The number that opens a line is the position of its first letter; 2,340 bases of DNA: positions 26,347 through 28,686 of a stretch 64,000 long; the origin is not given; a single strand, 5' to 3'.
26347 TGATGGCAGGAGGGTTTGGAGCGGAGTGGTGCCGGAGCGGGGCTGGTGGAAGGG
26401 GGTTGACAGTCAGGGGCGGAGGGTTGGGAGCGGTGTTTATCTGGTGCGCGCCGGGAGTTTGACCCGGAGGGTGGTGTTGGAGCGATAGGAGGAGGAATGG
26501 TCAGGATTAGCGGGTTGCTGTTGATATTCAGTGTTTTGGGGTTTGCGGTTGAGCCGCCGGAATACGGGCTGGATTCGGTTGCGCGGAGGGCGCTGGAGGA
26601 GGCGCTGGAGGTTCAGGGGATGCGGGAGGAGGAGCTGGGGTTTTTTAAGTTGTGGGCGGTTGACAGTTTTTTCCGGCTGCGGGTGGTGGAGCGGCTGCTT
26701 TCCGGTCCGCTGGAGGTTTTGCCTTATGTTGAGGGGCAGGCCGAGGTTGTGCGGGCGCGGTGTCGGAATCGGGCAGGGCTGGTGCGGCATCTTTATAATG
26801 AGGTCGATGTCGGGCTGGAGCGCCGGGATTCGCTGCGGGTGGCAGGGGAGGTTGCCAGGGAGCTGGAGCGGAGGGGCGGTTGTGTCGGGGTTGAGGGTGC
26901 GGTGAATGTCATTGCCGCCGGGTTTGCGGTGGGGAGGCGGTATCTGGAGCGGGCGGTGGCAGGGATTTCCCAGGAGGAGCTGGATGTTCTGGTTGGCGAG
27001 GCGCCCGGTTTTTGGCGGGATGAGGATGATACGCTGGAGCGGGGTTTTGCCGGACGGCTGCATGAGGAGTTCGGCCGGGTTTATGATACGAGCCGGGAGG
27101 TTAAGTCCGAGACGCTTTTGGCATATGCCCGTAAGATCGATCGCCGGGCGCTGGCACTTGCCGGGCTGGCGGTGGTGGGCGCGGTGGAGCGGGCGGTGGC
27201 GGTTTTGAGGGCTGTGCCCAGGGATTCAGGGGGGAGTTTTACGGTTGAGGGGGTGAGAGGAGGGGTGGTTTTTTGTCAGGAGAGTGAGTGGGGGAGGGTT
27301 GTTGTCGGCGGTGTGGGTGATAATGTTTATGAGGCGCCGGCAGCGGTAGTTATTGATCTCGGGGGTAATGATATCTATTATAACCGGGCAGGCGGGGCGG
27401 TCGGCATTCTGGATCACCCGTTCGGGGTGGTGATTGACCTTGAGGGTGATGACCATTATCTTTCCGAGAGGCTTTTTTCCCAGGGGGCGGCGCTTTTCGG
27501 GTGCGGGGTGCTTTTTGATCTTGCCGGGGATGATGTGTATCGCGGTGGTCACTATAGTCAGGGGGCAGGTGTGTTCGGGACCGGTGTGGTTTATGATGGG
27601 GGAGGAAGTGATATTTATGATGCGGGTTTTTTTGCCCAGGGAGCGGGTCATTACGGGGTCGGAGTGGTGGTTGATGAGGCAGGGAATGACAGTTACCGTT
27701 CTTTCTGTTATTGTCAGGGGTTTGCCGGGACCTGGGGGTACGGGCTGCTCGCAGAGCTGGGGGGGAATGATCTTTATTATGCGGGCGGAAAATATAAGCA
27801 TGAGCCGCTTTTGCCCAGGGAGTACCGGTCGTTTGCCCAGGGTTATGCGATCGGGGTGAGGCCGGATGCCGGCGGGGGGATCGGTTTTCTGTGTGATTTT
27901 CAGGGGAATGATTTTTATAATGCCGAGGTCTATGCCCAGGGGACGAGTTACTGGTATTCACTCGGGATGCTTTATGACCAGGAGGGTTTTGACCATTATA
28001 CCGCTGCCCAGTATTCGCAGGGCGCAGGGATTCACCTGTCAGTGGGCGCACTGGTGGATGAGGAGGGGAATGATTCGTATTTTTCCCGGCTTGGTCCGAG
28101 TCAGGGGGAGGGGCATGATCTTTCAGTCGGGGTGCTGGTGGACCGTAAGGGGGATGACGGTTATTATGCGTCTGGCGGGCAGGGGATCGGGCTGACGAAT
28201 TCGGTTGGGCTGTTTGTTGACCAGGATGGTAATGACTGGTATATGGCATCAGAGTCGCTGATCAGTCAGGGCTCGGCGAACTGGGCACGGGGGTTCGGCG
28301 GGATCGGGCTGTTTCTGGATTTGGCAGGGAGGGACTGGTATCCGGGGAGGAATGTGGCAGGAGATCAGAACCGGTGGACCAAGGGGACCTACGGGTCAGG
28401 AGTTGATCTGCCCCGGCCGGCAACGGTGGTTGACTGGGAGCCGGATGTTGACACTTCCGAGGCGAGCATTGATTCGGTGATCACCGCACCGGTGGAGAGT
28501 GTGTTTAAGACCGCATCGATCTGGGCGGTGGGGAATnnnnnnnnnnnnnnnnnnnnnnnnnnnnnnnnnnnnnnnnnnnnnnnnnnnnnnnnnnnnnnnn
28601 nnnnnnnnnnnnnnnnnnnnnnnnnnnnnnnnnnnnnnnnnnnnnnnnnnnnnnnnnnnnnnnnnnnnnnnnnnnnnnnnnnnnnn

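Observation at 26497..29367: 956-aa protein with ~12 tandem 22-aa G(N/D)D-x-Y...QG-x-G repeats plus HEAT repeats, adjacent to an InhA-like M6 protease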

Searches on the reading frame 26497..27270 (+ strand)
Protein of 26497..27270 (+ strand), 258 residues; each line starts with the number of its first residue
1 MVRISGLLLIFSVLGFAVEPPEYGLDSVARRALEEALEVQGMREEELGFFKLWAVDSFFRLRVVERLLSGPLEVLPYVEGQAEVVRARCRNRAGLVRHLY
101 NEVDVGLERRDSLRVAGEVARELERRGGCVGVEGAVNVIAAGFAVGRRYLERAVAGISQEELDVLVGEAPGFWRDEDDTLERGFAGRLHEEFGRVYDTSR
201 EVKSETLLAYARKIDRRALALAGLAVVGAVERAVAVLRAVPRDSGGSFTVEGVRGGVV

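Call 21: search_protein_families(library=pfam, proteins=[window:26497-27270:+], max_evalue=10)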
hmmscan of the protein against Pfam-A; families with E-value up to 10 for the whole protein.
window:26497-27270:+ (258 aa): 0 families
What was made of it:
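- Pfam HemolysinCabind does not match (call 21).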

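Call 30: search_protein_families(library=ncbifam, proteins=[window:26497-27270:+], max_evalue=10)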
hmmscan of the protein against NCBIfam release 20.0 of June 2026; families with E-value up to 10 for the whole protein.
window:26497-27270:+ (258 aa): 1 family
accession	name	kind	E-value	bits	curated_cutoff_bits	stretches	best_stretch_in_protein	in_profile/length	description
NF033442.0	BREX_PglW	equivalog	0.23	9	990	1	94-244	953-1077/1391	BREX system serine/threonine kinase PglW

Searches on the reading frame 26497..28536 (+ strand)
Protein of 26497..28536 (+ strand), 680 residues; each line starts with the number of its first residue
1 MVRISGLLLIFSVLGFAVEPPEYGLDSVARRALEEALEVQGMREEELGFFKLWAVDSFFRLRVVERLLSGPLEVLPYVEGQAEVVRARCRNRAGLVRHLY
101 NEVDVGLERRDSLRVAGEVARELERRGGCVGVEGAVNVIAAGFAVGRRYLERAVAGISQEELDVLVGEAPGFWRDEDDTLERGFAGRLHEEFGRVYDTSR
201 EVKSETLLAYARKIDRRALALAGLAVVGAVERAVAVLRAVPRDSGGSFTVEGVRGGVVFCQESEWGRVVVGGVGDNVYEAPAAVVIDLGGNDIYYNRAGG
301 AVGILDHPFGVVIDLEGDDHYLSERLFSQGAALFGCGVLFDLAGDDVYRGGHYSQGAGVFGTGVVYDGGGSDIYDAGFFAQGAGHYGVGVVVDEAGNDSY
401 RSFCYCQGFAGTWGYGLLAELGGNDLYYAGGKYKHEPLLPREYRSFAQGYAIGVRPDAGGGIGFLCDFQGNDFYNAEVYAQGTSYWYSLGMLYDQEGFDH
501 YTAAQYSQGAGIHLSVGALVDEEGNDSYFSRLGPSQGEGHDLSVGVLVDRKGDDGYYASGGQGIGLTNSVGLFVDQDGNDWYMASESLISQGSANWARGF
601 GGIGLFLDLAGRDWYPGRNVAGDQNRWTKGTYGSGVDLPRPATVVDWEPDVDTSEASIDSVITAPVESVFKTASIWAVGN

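Call 7: find_homologous_proteins(query=window:26497-28536:+, max_evalue=0.001)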
Query window:26497-28536:+ (680 aa): 1646 proteins with E <= 0.001 among 8000 candidates; the best 120 are listed.
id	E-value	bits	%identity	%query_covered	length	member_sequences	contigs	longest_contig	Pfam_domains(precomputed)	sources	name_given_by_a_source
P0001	0.0e+0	1494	98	100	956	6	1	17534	PF02985.29,PF03130.23,PF13646.13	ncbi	ncbi:MAG: HEAT repeat domain-containing protein [candidate division WOR-3 bacterium]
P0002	0.0e+0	1341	84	100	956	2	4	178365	PF02985.29,PF03130.23,PF13646.13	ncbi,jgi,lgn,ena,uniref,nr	ncbi:MAG: HEAT repeat domain-containing protein [candidate division WOR-3 bacterium]|uniref:HEAT rep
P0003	0.0e+0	1338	84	100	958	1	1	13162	PF02985.29,PF03130.23,PF13646.13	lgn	-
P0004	0.0e+0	1337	84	100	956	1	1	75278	PF02985.29,PF03130.23,PF13646.13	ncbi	-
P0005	0.0e+0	1205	76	100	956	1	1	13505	PF02985.29,PF03130.23,PF13646.13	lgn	-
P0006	0.0e+0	1176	78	98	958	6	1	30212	PF02985.29,PF03130.23,PF13646.13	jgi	jgi:HEAT repeat protein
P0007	0.0e+0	1148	74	100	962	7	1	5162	PF02985.29,PF03130.23,PF13646.13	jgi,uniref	uniref:HEAT repeat domain-containing protein n=1 Tax=candidate division WOR-3 bacterium TaxID=205214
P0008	0.0e+0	1134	75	97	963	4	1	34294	PF02985.29,PF03130.23,PF13646.13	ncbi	-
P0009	0.0e+0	1115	70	100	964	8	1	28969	PF02985.29,PF03130.23,PF13646.13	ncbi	ncbi:MAG: HEAT repeat domain-containing protein [candidate division WOR-3 bacterium]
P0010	0.0e+0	1096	72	99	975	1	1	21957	PF02985.29,PF03130.23,PF13646.13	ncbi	ncbi:MAG: HEAT repeat domain-containing protein [bacterium]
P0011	0.0e+0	1058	70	100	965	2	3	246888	PF02985.29,PF03130.23,PF13646.13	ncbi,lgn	-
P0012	0.0e+0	1055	69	99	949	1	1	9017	PF02985.29,PF03130.23,PF13646.13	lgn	-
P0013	0.0e+0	1051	69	97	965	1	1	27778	PF02985.29,PF03130.23,PF13646.13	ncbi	-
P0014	0.0e+0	1039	69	99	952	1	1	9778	PF02985.29,PF13646.13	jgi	jgi:hypothetical protein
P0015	0.0e+0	1036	69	99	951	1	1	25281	PF02985.29,PF13646.13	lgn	-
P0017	0.0e+0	1025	65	100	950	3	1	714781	PF02985.29,PF03130.23,PF13646.13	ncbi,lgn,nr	ncbi:HEAT repeat domain-containing protein [candidate division WOR-3 bacterium]|nr:HEAT repeat domai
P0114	3.3e-193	662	45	100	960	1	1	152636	PF02985.29,PF03130.23,PF13646.13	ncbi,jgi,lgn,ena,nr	ncbi:MAG: HEAT repeat domain-containing protein [Candidatus Latescibacteria bacterium]|nr:HEAT repea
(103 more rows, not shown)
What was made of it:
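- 26497..29367 (+): Whole gene, 956 aa: signal peptide + helical N-domain + beta-solenoid + HEAT array. 98%-identical protein P0001 from a candidate division WOR-3 MAG (call 7).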

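Call 11: find_encoding_contigs(protein=P0017, flank=8000, max_places=2)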
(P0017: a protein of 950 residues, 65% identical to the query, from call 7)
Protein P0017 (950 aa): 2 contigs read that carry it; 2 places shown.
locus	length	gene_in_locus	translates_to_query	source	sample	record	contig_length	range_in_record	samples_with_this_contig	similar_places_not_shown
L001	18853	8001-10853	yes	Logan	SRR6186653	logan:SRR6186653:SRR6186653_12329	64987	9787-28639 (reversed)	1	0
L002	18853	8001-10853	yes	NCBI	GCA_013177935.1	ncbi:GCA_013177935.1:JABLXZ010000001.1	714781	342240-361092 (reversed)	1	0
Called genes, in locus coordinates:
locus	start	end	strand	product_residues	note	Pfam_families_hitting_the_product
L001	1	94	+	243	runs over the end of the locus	PF00590:TP_methylase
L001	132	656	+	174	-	PF01066:CDP-OH_P_transf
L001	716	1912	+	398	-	PF13167:GTP-bdg_N, PF16360:GTP-bdg_M, PF01926:MMR_HSR1, PF02421:FeoB_N, PF19275:HflX_C (weak)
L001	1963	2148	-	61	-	PF06902:Fer4_19 (faint), PF12797:Fer4_2 (weak), PF12837:Fer4_6 (weak), PF12838:Fer4_7 (faint), PF00037:Fer4 (weak), PF13459:Fer4_15, PF13370:Fer4_13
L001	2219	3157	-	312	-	PF03462:PCRF, PF00472:RF-1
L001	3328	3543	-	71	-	PF01197:Ribosomal_L31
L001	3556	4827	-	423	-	PF07498:Rho_N, PF07497:Rho_RNA_bind, PF00006:ATP-synt_ab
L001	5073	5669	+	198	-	-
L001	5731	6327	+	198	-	PF00595:PDZ, PF13180:PDZ_2, PF17820:PDZ_6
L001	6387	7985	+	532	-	PF05547:Peptidase_M6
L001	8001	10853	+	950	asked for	PF03130:HEAT_PBS (faint), PF02985:HEAT (faint), PF13646:HEAT_2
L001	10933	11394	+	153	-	-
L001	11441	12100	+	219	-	PF01966:HD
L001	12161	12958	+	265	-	PF23023:Anti-Pycsar_Apyc1 (weak), PF00753:Lactamase_B (weak), PF13483:Lactamase_B_3 (weak), PF12706:Lactamase_B_2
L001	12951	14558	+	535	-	PF02518:HATPase_c, PF13589:HATPase_c_3, PF01119:DNA_mis_repair, PF08676:MutL_C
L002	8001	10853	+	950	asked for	PF03130:HEAT_PBS (faint), PF02985:HEAT (faint), PF13646:HEAT_2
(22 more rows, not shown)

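Call 12: find_encoding_contigs(protein=P0114, flank=8000, max_places=2)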
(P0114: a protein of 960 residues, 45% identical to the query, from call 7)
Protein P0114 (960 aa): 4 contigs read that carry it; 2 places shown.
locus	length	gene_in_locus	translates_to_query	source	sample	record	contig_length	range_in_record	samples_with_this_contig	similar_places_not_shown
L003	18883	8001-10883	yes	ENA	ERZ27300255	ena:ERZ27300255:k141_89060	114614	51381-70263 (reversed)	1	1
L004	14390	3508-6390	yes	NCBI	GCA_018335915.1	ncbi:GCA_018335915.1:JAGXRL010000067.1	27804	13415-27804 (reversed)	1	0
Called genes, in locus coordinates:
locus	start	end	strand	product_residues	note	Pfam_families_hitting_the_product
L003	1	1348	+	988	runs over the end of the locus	PF00133:tRNA-synt_1, PF09334:tRNA-synt_1g (faint), PF01921:tRNA-synt_1f (weak), PF08264:Anticodon_1, PF19302:DUF5915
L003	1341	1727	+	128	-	PF01258:zf-dskA_traR (weak)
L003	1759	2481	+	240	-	PF01416:PseudoU_synth_1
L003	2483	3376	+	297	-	PF01882:DUF58, PF05762:VWA_CoxE (weak), PF13519:VWA_2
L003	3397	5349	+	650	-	PF07584:BatA, PF13519:VWA_2 (weak)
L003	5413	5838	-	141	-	-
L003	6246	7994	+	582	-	PF00149:Metallophos, PF06452:CBM9_1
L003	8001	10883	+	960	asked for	PF02985:HEAT (faint), PF03130:HEAT_PBS (faint), PF13646:HEAT_2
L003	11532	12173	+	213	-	PF00857:Isochorismatase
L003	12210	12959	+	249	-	PF00483:NTP_transferase, PF12804:NTP_transf_3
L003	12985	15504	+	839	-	PF02739:5_3_exonuc_N, PF22619:DNA_polI_exo1 (faint), PF01367:5_3_exonuc, PF00476:DNA_pol_A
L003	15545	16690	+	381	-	PF02350:Epimerase_2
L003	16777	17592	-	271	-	PF08241:Methyltransf_11, PF13489:Methyltransf_23 (weak), PF13649:Methyltransf_25 (weak), PF13847:Methyltransf_31 (weak)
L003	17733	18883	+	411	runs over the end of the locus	PF02706:Wzz, PF13807:GNVR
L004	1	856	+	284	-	?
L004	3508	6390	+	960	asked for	PF02985:HEAT (faint), PF03130:HEAT_PBS (faint), PF13646:HEAT_2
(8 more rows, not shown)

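Call 33: predict_structure(alignment_id=A2)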
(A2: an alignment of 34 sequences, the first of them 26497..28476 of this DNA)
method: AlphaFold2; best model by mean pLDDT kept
length: 660 residues; sequences in the alignment: 34
mean_pLDDT: 82.6   pTM: 0.88
mean pLDDT of the five models: 82.6, 75.2, 73.9, 73.6, 71.9
residues with pLDDT >= 90: 304; 70-90: 222; 50-70: 86; < 50: 48
segments of 3 or more residues with pLDDT < 50: 15-20, 54-56, 436-438, 537-540, 561-566, 594-600, 646-660
pLDDT, mean of each block of 10 residues (from residue 1): 67 50 81 84 78 59 91 94 95 96 94 96 87 94 96 95 92 66 83 88 89 95 97 93 80 94 93 94 93 94 78 89 93 86 92 92 84 92 95 96 90 96 92 52 77 83 96 84 91 93 76 88 87 49 82 78 56 87 66 45 76 71 70 72 54 37
secondary structure, 60 per line:
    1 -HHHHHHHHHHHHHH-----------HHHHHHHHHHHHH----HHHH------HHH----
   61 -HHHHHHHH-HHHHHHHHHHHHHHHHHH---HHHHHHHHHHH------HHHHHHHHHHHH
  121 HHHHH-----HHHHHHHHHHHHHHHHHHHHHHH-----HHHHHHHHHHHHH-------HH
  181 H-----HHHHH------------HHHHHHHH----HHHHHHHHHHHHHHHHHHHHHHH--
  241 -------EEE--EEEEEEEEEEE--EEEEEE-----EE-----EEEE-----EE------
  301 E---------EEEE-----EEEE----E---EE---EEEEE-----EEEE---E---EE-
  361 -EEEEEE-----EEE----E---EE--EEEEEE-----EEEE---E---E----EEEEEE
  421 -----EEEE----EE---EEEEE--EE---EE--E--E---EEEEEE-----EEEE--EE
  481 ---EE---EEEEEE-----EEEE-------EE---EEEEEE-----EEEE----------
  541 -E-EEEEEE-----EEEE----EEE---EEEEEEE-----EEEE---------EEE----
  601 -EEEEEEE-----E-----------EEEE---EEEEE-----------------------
elements in order (helices of 4 or more, strands of 3 or more residues): H2-15 H27-39 H44-47 H62-69 H71-88 H92-102 H109-125 H131-153 H159-171 H187-191 H204-211 H216-238 E248-250 E253-263 E266-271 E284-287 E311-314 E320-323 E337-341 E347-350 E362-367 E373-375 E388-393 E399-402 E415-420 E426-429 E439-443 E462-467 E473-476 E489-494 E500-503 E516-521 E527-530 E544-549 E555-558 E563-565 E569-575 E581-584 E594-596 E602-608 E626-629 E633-637

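Call 58: fold_search(model_id=the predicted structure, library=pdb)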
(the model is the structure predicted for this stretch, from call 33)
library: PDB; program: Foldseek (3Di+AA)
matches with E <= 10: 43; with E <= 0.001: 0
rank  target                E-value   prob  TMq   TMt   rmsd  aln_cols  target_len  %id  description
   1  8j7y_A                2.4e+00  0.02  0.06  0.11  17.5       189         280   11  Cryo-EM structure of hZnT7DeltaHis-loop-Fab complex in zinc-bound state, determined in outward-facing conformation (released 2023-09-20)
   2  9h78_B                2.7e+00  0.01  0.09  0.14  19.4       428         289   10  [FeS] cluster-loaded SMS complex from M. jannaschii (released 2025-06-04)
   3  9e5w_A                3.1e+00  0.03  0.06  0.03  19.5       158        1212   17  Proline utilization A (PutA) from Sinorhizobium meliloti inactivated by N-propargylglycine (released 2025-02-05)
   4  6tyi_A                3.2e+00  0.02  0.07  0.15  20.7       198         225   18  ExbB-ExbD complex in MSP1E3D1 nanodisc (released 2019-10-16)
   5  2b5u_A                3.9e+00  0.01  0.06  0.08  30.6       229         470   14  Crystal Structure Of Colicin E3 V206C Mutant In Complex With Its Immunity Protein (released 2006-11-07)
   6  5sv0_G                4.2e+00  0.01  0.04  0.10  21.2       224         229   16  Structure of the ExbB/ExbD complex from E. coli at pH 7.0 (released 2016-09-28)
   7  7njs_d                5.3e+00  0.02  0.07  0.09  29.1       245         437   16  Mycobacterium smegmatis ATP synthase state 3c (released 2021-10-27)
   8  3c7j_B                5.6e+00  0.06  0.07  0.17  15.5       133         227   11  Crystal structure of transcriptional regulator (GntR family member) from Pseudomonas syringae pv. tomato str. DC3000 (released 2008-02-26)
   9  9c8c_A                5.6e+00  0.02  0.06  0.04  19.6       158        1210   17  Structure of proline utilization A with the FAD covalently-modified by propanal resulting from inactivation with N-all (released 2024-10-30)
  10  8j7u_B                5.6e+00  0.01  0.07  0.13  19.7       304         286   13  Cryo-EM structure of hZnT7-Fab complex in zinc-bound state, determined in outward-facing conformation (released 2023-09-20)
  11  6sgw_C                5.9e+00  0.01  0.06  0.08  21.4       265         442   14  Structure of the ESX-3 core complex (released 2019-10-09)
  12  9c34_A                6.1e+00  0.02  0.06  0.03  19.5       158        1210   17  Proline utilization A with the FADH- N5 atom covalently modified by proline (released 2025-06-04)
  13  8g0c_d                6.4e+00  0.02  0.07  0.10  28.6       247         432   16  Cryo-EM structure of TBAJ-876-bound Mycobacterium smegmatis ATP synthase rotational state 1 (backbone model) (released 2023-02-15)
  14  7f9k                  6.7e+00  0.05  0.07  0.25  14.0       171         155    9  Crystal structure of the variable region of Plasmodium RIFIN #6(PF3D7_1400600) (released 2021-08-18)
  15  1rwr                  6.7e+00  0.02  0.17  0.30  13.2       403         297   11  Crystal structure of filamentous hemagglutinin secretion domain (released 2004-04-13)
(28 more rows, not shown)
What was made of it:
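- Closest known: Right-handed parallel beta-helix proteins in general. Different: Foldseek finds nothing at E<2.4 (call 58).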
